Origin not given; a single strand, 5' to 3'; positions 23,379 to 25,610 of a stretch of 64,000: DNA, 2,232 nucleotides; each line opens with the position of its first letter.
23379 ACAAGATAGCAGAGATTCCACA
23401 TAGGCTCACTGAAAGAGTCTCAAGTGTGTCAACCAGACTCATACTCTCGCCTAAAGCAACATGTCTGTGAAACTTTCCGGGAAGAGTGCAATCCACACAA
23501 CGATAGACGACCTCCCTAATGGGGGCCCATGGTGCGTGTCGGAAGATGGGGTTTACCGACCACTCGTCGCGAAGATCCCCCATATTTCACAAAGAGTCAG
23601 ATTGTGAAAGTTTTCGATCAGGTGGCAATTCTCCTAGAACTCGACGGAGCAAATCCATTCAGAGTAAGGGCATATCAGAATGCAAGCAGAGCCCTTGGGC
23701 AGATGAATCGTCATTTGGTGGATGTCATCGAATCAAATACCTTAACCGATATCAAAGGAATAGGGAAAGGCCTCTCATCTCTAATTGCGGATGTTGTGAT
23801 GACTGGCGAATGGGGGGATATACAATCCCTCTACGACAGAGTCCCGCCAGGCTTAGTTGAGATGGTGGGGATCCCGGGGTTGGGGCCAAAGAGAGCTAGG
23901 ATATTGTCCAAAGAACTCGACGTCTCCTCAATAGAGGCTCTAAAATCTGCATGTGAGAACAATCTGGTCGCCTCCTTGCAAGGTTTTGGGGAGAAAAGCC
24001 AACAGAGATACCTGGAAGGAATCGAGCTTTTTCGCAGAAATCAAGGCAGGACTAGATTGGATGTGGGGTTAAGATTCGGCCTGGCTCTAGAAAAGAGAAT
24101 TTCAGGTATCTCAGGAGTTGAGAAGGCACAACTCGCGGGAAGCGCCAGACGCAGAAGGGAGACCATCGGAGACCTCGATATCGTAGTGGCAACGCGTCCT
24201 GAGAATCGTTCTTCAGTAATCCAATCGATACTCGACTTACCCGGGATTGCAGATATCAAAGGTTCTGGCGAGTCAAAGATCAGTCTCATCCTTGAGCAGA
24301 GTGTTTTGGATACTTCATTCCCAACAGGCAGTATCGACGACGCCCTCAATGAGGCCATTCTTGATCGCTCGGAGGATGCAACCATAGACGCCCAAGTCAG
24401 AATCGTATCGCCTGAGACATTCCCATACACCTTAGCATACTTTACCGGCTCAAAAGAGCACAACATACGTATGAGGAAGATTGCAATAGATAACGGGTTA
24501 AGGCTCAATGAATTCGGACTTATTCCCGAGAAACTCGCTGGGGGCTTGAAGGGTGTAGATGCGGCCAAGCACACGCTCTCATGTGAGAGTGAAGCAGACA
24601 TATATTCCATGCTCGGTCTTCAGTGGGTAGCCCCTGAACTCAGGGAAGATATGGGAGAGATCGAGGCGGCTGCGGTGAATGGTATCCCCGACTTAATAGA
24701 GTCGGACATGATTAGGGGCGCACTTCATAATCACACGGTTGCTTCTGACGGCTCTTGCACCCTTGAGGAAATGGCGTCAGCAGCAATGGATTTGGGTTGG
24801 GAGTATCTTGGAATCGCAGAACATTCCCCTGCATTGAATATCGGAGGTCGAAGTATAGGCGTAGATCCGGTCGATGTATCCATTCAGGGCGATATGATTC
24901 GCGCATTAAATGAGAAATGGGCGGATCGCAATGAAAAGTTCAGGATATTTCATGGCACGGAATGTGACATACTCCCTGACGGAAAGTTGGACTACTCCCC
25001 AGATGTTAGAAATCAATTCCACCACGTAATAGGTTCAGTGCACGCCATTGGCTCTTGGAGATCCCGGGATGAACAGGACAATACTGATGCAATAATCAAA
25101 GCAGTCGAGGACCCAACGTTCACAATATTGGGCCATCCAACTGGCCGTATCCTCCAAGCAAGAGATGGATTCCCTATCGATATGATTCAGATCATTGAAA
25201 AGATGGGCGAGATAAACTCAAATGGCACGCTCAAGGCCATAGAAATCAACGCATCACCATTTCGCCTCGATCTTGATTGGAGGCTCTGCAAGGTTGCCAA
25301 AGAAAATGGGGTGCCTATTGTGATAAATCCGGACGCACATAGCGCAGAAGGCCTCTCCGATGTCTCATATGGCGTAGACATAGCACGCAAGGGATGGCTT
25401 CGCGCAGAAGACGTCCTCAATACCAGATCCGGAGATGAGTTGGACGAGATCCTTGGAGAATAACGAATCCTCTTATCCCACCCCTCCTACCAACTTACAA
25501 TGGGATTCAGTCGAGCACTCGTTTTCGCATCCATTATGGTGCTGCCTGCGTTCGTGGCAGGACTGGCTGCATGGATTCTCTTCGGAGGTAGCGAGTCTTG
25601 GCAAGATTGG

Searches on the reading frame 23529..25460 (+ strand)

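Call 94: search_protein_families(library=pfam, proteins=[window:23529-25460:+], max_evalue=0.00001)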
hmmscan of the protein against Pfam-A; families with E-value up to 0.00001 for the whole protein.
window:23529-25460:+ (644 aa): 4 families
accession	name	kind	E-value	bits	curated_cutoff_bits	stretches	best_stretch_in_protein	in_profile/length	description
PF14791.11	DNA_pol_B_thumb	-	2.1e-20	72.8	25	1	302-373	2-63/63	DNA polymerase beta thumb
PF14716.13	HHH_8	-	1.7e-12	48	30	1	22-94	3-72/73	Helix-hairpin-helix domain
PF14520.12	HHH_5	-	4.4e-08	33.9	27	1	111-160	3-50/57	Helix-hairpin-helix domain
PF02811.25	PHP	-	2.2e-07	31.8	26.4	1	399-575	2-163/164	PHP domain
